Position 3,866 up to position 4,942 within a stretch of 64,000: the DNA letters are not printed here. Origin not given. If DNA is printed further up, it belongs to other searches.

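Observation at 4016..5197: Truncated FtsZ/tubulin-like GTPase co-transcribed with a tandem-RHH protein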

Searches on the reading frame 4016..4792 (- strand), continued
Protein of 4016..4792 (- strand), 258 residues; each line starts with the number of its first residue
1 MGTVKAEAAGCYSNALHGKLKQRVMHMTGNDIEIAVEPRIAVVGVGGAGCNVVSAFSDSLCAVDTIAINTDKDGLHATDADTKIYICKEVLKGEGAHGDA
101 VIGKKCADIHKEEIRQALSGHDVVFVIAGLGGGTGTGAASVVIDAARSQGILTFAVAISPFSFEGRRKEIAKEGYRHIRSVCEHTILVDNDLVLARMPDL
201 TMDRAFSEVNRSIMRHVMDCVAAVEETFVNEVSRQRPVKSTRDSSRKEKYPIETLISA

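Call 29: find_related_loci(query=A1, collection=genome_contigs, flank=5000)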
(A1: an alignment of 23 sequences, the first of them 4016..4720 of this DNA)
Query A1 (234 aa) in genome_contigs; peptide patterns used: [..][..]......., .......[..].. (x = any residue, [..] = any of these).
600 stretches matched a pattern (row limit reached: there are more); 581 encode a relative of the query (tblastn E <= 1e-3); the best 80 are kept; 80 distinct loci.
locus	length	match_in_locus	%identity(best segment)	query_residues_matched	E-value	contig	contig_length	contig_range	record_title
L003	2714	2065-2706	76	1-215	9e-99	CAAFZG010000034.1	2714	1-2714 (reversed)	MAG TPA_asm: Methanomassiliicoccales archaeon, isolate HGM01200, WGS project CAAFZG010000000 data, contig: SRS475979_79_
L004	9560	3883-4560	67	7-234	9e-86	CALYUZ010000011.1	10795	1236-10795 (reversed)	MAG: uncultured Methanomassiliicoccaceae bacterium isolate SRR7188232_bin.47_metaWRAP_v1.3_MAG genome assembly, contig:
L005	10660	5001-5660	56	6-218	7e-69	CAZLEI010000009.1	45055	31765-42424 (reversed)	MAG TPA_asm: uncultured Methanomassiliicoccales archaeon isolate binchicken_co154_118 genome assembly, contig: NODE_943_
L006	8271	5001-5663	50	13-234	3e-62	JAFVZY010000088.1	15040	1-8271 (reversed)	MAG: Candidatus Methanomethylophilaceae archaeon isolate RGIG5548 Sheep_Colon.Co__c2373685, whole genome shotgun sequenc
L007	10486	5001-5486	41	11-170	3e-30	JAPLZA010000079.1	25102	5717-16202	MAG: Candidatus Staskawiczbacteria bacterium isolate LacPavin_0419_WC70L_MAG_36_7 LacPavin_0419_WC70L_scaffold_20114, wh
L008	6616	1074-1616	43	7-182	8e-30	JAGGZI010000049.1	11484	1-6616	MAG: Candidatus Aenigmatarchaeota archaeon isolate AUK200 PB_MBMC_154_c_000000000042, whole genome shotgun sequence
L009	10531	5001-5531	42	7-183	2e-29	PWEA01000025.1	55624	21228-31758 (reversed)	MAG: Candidatus Aenigmatarchaeota archaeon isolate T1Sed10_94 T1-Sed10-C298, whole genome shotgun sequence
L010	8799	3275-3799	42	9-186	5e-29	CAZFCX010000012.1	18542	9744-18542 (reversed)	MAG TPA_asm: uncultured Bdellovibrionales bacterium isolate SRP239243_co1_144 genome assembly, contig: NODE_4850_length_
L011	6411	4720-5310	38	9-199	5e-29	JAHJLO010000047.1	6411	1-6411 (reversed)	MAG: Patescibacteria group bacterium isolate Old_saline.mb.14 Old_saline.mb.14_k141_480154, whole genome shotgun sequenc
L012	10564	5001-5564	42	14-204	7e-29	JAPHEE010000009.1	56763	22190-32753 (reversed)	MAG: Candidatus Alkanophaga volatiphilum isolate MCA70_species_1 c_000000000009, whole genome shotgun sequence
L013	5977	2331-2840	44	15-182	9e-29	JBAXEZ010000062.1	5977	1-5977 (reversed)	MAG: archaeon isolate ELA258 MAG258_62, whole genome shotgun sequence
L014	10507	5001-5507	41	15-186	4e-28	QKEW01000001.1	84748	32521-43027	MAG: bacterium isolate SZUA-486 scaffold_366, whole genome shotgun sequence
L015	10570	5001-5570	38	13-200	4e-28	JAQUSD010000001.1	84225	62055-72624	MAG: Candidatus Nanoarchaeia archaeon isolate STD1_89 NODE_558_length_84225_cov_3.747568_Sandtown_D1, whole genome shotg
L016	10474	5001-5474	44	15-170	6e-28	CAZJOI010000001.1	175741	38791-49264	MAG TPA_asm: uncultured Bdellovibrionales bacterium isolate SRP192927_co1_264 genome assembly, contig: NODE_27_length_17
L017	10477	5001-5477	44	15-171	6e-28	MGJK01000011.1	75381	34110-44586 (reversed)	MAG: Candidatus Yanofskybacteria bacterium RIFCSPHIGHO2_01_FULL_44_24 rifcsphigho2_01_scaffold_2994, whole genome shotgu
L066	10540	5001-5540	37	16-193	3e-24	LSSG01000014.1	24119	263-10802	MAG: Thermoplasmatales archaeon SG8-52-3 WOR_8-12_1443, whole genome shotgun sequence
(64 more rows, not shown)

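Call 42: find_homologous_proteins(query=L066:4845-5975:+, max_evalue=1e-20)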
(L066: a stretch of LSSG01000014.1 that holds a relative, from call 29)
Query L066:4845-5975:+ (377 aa): 8000 proteins with E <= 1e-20 among 8000 candidates; the best 120 are listed.
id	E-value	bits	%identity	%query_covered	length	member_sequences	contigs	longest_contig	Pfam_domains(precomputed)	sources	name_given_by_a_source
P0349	7.2e-236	800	100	100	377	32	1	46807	PF00091.32,PF12327.14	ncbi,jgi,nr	ncbi:MAG: cell division protein FtsZ [Thermoplasmatales archaeon SG8-52-3]|nr:MAG: cell division pro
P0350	9.8e-235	797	-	-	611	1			PF00091.32,PF12327.14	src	-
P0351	5.8e-222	755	94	100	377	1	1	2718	PF00091.32,PF12327.14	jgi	jgi:cell division protein FtsZ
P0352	1.4e-221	753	94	100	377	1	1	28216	PF00091.32,PF12327.14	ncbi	-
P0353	3.9e-221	752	93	100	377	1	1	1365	PF00091.32,PF12327.14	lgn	-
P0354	1.4e-220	750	94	100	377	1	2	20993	PF00091.32,PF12327.14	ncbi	-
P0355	1.8e-219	746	92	100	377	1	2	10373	PF00091.32,PF12327.14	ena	-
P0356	2.1e-215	733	91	100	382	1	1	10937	PF00091.32,PF12327.14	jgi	-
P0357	4.6e-215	732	90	100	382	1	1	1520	PF00091.32,PF12327.14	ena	-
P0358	6.6e-215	731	91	100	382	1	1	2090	PF00091.32,PF12327.14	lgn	-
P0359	8.0e-215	731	91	100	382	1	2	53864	PF00091.32,PF12327.14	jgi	jgi:cell division protein FtsZ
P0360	1.3e-214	730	91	100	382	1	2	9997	PF00091.32,PF12327.14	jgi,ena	-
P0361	1.5e-214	730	90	100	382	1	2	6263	PF00091.32,PF12327.14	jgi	-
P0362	3.7e-214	729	90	100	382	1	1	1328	PF00091.32,PF12327.14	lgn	-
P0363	3.8e-214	729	90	100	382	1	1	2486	PF00091.32,PF12327.14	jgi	-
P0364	4.3e-214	729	90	100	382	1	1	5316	PF00091.32,PF12327.14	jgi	jgi:cell division protein FtsZ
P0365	9.9e-214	727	83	100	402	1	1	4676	PF00091.32,PF12327.14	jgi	-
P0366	1.9e-213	727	90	100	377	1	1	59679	PF00091.32,PF12327.14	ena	-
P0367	3.4e-213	726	90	100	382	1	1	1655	PF00091.32,PF12327.14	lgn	-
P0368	3.6e-213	726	90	100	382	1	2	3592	PF00091.32,PF12327.14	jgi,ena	-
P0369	4.2e-213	725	88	100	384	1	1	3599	PF00091.32,PF12327.14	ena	-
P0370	4.5e-213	725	90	100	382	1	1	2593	PF00091.32,PF12327.14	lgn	-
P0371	6.2e-213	725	90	100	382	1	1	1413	PF00091.32,PF12327.14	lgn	-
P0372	1.2e-212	724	89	100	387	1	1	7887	PF00091.32,PF12327.14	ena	-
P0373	1.4e-212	724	90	100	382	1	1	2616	PF00091.32,PF12327.14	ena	-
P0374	1.6e-212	723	88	100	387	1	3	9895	PF00091.32,PF12327.14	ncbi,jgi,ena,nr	ncbi:MAG: cell division protein FtsZ [Thermoplasmata archaeon]|nr:MAG: cell division protein FtsZ [T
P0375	1.7e-212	723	88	100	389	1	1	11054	PF00091.32,PF12327.14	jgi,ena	-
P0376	2.7e-212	723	89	100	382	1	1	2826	PF00091.32,PF12327.14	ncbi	-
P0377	3.0e-212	723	90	100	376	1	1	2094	PF00091.32,PF12327.14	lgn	-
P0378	3.1e-212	723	89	100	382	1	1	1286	PF00091.32,PF12327.14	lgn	-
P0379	3.2e-212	723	90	99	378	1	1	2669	PF00091.32,PF12327.14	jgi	-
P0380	3.9e-212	722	89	100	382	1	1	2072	PF00091.32,PF12327.14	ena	-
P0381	4.0e-212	722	88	100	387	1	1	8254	PF00091.32,PF12327.14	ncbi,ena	-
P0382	4.9e-212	722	90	100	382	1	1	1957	PF00091.32,PF12327.14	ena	-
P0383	5.1e-212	722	90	100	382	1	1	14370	PF00091.32,PF12327.14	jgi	jgi:cell division protein FtsZ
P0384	5.9e-212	722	88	100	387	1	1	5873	PF00091.32,PF12327.14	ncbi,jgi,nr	ncbi:MAG: cell division protein FtsZ [Thermoplasmata archaeon]|nr:MAG: cell division protein FtsZ [T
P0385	7.2e-212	721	88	100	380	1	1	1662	PF00091.32,PF12327.14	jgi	jgi:cell division protein FtsZ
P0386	8.1e-212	721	90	100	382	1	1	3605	PF00091.32,PF12327.14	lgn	-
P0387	9.7e-212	721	89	100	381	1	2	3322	PF00091.32,PF12327.14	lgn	-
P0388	1.1e-211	721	87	100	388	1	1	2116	PF00091.32,PF12327.14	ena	-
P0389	1.9e-211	720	89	100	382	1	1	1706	PF00091.32,PF12327.14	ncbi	-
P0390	2.5e-211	720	88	100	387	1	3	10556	PF00091.32,PF12327.14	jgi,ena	-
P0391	2.5e-211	720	88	100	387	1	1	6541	PF00091.32,PF12327.14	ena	-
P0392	4.6e-211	719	88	100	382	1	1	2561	PF00091.32,PF12327.14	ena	-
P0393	4.7e-211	719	89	100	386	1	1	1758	PF00091.32,PF12327.14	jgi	jgi:cell division protein FtsZ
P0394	1.5e-210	717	89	100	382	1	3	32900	PF00091.32,PF12327.14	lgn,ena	-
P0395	1.9e-210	717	90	100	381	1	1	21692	PF00091.32,PF12327.14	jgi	jgi:cell division protein FtsZ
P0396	1.9e-210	717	87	100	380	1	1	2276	PF00091.32,PF12327.14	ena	-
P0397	2.0e-210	717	88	100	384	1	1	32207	PF00091.32,PF12327.14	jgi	jgi:cell division protein FtsZ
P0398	2.4e-210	716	87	100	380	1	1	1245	PF00091.32,PF12327.14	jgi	jgi:cell division protein FtsZ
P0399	3.1e-210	716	88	100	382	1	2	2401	PF00091.32,PF12327.14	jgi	jgi:cell division protein FtsZ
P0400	4.2e-210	716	88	100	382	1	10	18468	PF00091.32,PF12327.14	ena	-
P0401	4.5e-210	715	89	100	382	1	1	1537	PF00091.32,PF12327.14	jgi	jgi:cell division protein FtsZ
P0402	4.6e-210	715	87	100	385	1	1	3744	PF00091.32,PF12327.14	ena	-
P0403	4.7e-210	715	87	100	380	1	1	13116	PF00091.32,PF12327.14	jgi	jgi:cell division protein FtsZ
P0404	5.2e-210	715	88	100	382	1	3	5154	PF00091.32,PF12327.14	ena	-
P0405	5.9e-210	715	87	100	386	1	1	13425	PF00091.32,PF12327.14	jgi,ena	-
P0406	6.5e-210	715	89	100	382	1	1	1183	PF00091.32,PF12327.14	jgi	jgi:cell division protein FtsZ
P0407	6.6e-210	715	89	100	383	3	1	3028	PF00091.32,PF12327.14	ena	-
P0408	7.0e-210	715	88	100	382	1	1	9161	PF00091.32,PF12327.14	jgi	-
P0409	8.1e-210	715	88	100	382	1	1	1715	PF00091.32,PF12327.14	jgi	-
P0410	9.4e-210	714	89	100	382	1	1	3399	PF00091.32,PF12327.14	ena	-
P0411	9.6e-210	714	86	100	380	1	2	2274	PF00091.32,PF12327.14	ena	-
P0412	1.1e-209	714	88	100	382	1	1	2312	PF00091.32,PF12327.14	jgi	-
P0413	1.2e-209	714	86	100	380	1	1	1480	PF00091.32,PF12327.14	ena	-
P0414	1.3e-209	714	87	100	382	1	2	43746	PF00091.32,PF12327.14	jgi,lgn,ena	-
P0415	1.3e-209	714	89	100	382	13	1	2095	PF00091.32,PF12327.14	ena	-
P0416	1.5e-209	714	87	100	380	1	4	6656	PF00091.32,PF12327.14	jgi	jgi:cell division protein FtsZ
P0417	1.7e-209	714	88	100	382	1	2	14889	PF00091.32,PF12327.14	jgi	-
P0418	1.8e-209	713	87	100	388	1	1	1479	PF00091.32,PF12327.14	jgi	-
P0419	1.9e-209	713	86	100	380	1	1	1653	PF00091.32,PF12327.14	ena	-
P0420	2.5e-209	713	88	100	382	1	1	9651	PF00091.32,PF12327.14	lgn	-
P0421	2.6e-209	713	87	100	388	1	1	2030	PF00091.32,PF12327.14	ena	-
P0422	3.2e-209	713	88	100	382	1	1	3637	PF00091.32,PF12327.14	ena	-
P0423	4.8e-209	712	87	100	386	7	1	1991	PF00091.32,PF12327.14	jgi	-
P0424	6.1e-209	712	86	100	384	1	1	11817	PF00091.32,PF12327.14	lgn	-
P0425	6.5e-209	712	86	100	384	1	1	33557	PF00091.32,PF12327.14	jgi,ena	-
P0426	7.4e-209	711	87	100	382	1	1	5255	PF00091.32,PF12327.14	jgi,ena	-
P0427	1.0e-208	711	88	100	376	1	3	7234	PF00091.32,PF12327.14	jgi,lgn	jgi:cell division protein FtsZ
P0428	1.1e-208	711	88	100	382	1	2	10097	PF00091.32,PF12327.14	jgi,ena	-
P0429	1.3e-208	711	87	100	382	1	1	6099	PF00091.32,PF12327.14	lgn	-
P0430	1.4e-208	711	86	100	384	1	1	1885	PF00091.32,PF12327.14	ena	-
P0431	1.4e-208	711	89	100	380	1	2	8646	PF00091.32,PF12327.14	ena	-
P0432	1.5e-208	710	86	100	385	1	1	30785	PF00091.32,PF12327.14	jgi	jgi:cell division protein FtsZ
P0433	2.1e-208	710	88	100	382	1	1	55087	PF00091.32,PF12327.14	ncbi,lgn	-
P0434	2.5e-208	710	86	100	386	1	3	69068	PF00091.32,PF12327.14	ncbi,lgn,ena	-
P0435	2.8e-208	710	87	100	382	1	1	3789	PF00091.32,PF12327.14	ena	-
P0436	3.3e-208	709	88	100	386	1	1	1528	PF00091.32,PF12327.14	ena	-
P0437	3.6e-208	709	86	100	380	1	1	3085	PF00091.32,PF12327.14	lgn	-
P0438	3.9e-208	709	88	100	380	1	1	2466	PF00091.32,PF12327.14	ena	-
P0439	4.0e-208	709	88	100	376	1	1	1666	PF00091.32,PF12327.14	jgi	-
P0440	4.1e-208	709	86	100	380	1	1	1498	PF00091.32,PF12327.14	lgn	-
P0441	6.8e-208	708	87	100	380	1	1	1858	PF00091.32,PF12327.14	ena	-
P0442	7.4e-208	708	86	100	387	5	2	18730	PF00091.32,PF12327.14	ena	-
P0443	8.0e-208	708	86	100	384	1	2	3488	PF00091.32,PF12327.14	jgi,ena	-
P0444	8.7e-208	708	86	100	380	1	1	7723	PF00091.32,PF12327.14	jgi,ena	-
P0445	1.2e-207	707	85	100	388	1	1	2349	PF00091.32,PF12327.14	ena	-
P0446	1.3e-207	707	87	100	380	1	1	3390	PF00091.32,PF12327.14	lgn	-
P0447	1.6e-207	707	86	100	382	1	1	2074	PF00091.32,PF12327.14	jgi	-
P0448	1.6e-207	707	86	100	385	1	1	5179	PF00091.32,PF12327.14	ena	-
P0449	1.8e-207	707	88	100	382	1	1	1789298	PF00091.32,PF12327.14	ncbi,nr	ncbi:MAG: cell division protein FtsZ [Thermoplasmatales archaeon]|nr:MAG: cell division protein FtsZ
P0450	2.1e-207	707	87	100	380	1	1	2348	PF00091.32,PF12327.14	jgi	-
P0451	2.4e-207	707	88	100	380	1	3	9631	PF00091.32,PF12327.14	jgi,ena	-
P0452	3.5e-207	706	85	100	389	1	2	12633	PF00091.32,PF12327.14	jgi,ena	-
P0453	3.8e-207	706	86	100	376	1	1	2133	PF00091.32,PF12327.14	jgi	-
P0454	4.9e-207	705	87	100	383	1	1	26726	PF00091.32,PF12327.14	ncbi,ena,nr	ncbi:MAG: cell division protein FtsZ [Thermoplasmatales archaeon]|nr:cell division protein FtsZ [The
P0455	5.2e-207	705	86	100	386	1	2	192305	PF00091.32,PF12327.14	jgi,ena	-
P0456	7.2e-207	705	86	100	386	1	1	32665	PF00091.32,PF12327.14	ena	-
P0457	7.5e-207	705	87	100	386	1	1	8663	PF00091.32,PF12327.14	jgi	jgi:cell division protein FtsZ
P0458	8.7e-207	705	87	100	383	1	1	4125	PF00091.32,PF12327.14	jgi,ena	-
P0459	1.1e-206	704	87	100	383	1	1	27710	PF00091.32,PF12327.14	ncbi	-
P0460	1.3e-206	704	88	100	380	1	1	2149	PF00091.32,PF12327.14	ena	-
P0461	1.3e-206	704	87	100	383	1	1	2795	PF00091.32,PF12327.14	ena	-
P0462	1.4e-206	704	87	100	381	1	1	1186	PF00091.32,PF12327.14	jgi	-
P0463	1.4e-206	704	85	100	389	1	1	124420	PF00091.32,PF12327.14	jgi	jgi:cell division protein FtsZ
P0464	1.6e-206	704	86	100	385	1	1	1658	PF00091.32,PF12327.14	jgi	-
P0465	1.6e-206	704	86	100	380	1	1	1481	PF00091.32,PF12327.14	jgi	-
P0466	1.7e-206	704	88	100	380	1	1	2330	PF00091.32,PF12327.14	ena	-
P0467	1.9e-206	704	86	100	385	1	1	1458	PF00091.32,PF12327.14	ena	-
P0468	2.4e-206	703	85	100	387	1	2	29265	PF00091.32,PF12327.14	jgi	jgi:cell division protein FtsZ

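Call 51: list_cluster_members(proteins=[window:4019-4720:-, P0006, P0013, P0015, P0036, P0043, P0097, P0127, P0131, P0138])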
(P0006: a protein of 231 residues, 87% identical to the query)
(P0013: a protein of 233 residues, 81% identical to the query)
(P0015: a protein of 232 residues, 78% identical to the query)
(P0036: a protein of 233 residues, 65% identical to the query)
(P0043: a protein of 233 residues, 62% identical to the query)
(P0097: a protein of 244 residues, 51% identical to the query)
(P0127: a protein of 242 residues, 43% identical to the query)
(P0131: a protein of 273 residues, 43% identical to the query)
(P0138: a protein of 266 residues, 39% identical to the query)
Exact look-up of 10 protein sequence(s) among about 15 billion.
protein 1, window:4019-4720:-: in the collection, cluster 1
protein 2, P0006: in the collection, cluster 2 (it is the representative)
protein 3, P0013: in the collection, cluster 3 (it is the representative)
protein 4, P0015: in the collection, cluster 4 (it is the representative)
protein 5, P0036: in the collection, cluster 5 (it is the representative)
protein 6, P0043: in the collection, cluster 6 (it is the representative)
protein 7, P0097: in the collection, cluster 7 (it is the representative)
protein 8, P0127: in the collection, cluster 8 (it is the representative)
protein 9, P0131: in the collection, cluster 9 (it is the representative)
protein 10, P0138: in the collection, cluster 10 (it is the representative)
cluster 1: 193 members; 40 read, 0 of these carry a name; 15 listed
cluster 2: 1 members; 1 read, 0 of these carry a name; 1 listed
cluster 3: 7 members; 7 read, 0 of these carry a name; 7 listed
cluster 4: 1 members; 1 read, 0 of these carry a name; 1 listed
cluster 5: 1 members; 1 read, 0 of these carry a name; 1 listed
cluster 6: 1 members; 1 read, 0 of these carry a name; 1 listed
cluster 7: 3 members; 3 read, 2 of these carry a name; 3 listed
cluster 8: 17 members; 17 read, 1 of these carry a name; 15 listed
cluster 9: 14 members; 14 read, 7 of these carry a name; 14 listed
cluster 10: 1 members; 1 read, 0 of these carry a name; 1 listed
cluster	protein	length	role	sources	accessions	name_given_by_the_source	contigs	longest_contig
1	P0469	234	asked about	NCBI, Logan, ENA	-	-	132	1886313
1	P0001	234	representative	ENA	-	-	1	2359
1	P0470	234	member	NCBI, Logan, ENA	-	-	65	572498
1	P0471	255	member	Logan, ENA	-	-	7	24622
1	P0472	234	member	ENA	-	-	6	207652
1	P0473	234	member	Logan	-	-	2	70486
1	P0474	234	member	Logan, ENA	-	-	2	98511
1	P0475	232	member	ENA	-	-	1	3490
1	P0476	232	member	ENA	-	-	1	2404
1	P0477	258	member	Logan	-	-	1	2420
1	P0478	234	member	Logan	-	-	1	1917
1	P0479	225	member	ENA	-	-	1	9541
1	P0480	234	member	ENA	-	-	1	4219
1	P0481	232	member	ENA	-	-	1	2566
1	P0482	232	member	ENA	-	-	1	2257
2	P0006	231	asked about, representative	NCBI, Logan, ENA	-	-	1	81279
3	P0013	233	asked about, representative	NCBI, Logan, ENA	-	-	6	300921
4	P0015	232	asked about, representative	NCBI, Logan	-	-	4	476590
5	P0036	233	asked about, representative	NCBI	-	-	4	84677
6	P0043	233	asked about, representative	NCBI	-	-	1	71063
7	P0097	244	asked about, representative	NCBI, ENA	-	-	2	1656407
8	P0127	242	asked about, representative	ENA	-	-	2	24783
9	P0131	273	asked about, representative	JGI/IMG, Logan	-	cell division protein FtsZ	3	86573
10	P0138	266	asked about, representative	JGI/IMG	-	-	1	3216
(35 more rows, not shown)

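Call 52: find_encoding_contigs(protein=window:4019-4720:-, flank=10000, max_places=4)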
Protein window:4019-4720:- (234 aa): 23 contigs read that carry it; 4 places shown.
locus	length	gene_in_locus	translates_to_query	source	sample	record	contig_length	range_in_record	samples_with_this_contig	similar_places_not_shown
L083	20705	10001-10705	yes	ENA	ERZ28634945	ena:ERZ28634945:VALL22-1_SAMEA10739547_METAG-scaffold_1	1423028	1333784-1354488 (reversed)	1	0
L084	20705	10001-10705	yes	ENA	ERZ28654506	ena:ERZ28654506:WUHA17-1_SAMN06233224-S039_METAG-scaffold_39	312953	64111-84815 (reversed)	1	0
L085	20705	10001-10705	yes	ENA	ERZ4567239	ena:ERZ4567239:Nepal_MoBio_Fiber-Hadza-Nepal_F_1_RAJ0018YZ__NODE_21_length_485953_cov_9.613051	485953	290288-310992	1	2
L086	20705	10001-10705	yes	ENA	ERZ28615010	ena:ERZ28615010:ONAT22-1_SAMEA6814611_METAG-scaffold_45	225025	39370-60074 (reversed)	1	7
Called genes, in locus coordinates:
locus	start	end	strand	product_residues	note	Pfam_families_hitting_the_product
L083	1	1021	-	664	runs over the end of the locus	PF00528:BPD_transp_1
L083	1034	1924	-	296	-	PF12849:PBP_like_2, PF03466:LysR_substrate (faint), PF12727:PBP_like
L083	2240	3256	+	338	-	PF04014:MazE_antitoxin, PF01895:PhoU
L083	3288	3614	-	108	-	-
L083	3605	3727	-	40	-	-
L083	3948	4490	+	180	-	PF02441:Flavoprotein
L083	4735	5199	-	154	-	-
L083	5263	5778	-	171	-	PF00583:Acetyltransf_1 (weak)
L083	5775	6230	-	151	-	PF00881:Nitroreductase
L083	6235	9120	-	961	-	PF00133:tRNA-synt_1, PF09334:tRNA-synt_1g (faint), PF08264:Anticodon_1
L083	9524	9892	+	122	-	PF01402:RHH_1 (faint)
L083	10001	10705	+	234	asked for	PF00091:Tubulin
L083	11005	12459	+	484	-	PF17767:NAPRTase_N, PF02749:QRPTase_N (faint), PF04095:NAPRTase, PF17956:NAPRTase_C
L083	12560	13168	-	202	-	PF01558:POR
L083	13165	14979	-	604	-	PF01855:POR_N, PF02775:TPP_enzyme_C, PF14697:Fer4_21 (weak), PF00037:Fer4, PF12837:Fer4_6 (weak)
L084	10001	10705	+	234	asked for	PF00091:Tubulin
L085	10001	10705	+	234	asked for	PF00091:Tubulin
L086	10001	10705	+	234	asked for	PF00091:Tubulin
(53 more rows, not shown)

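Call 61: predict_structure(alignment_id=A2)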
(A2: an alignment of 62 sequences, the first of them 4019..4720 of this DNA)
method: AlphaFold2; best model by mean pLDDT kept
length: 234 residues; sequences in the alignment: 62
mean_pLDDT: 85.2   pTM: 0.81
mean pLDDT of the five models: 85.2, 84.4, 84.3, 83.5, 82.5
residues with pLDDT >= 90: 159; 70-90: 37; 50-70: 14; < 50: 24
segments of 3 or more residues with pLDDT < 50: 1-9, 212-225
pLDDT, mean of each block of 10 residues (from residue 1): 40 88 96 86 94 95 75 86 96 97 95 97 97 94 93 95 94 92 94 92 72 41 58 62
secondary structure, 60 per line:
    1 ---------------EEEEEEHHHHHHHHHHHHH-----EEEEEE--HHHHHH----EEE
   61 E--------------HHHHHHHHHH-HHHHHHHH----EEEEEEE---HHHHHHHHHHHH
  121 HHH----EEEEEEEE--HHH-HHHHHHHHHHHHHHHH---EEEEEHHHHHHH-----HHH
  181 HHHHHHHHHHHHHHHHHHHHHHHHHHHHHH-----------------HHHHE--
elements in order: E16-21 H22-34 E40-45 H48-53 E58-61 H76-85 H87-94 E99-105 H109-123 E128-135 H142-157 E161-165 H166-172 H178-210 H228-231
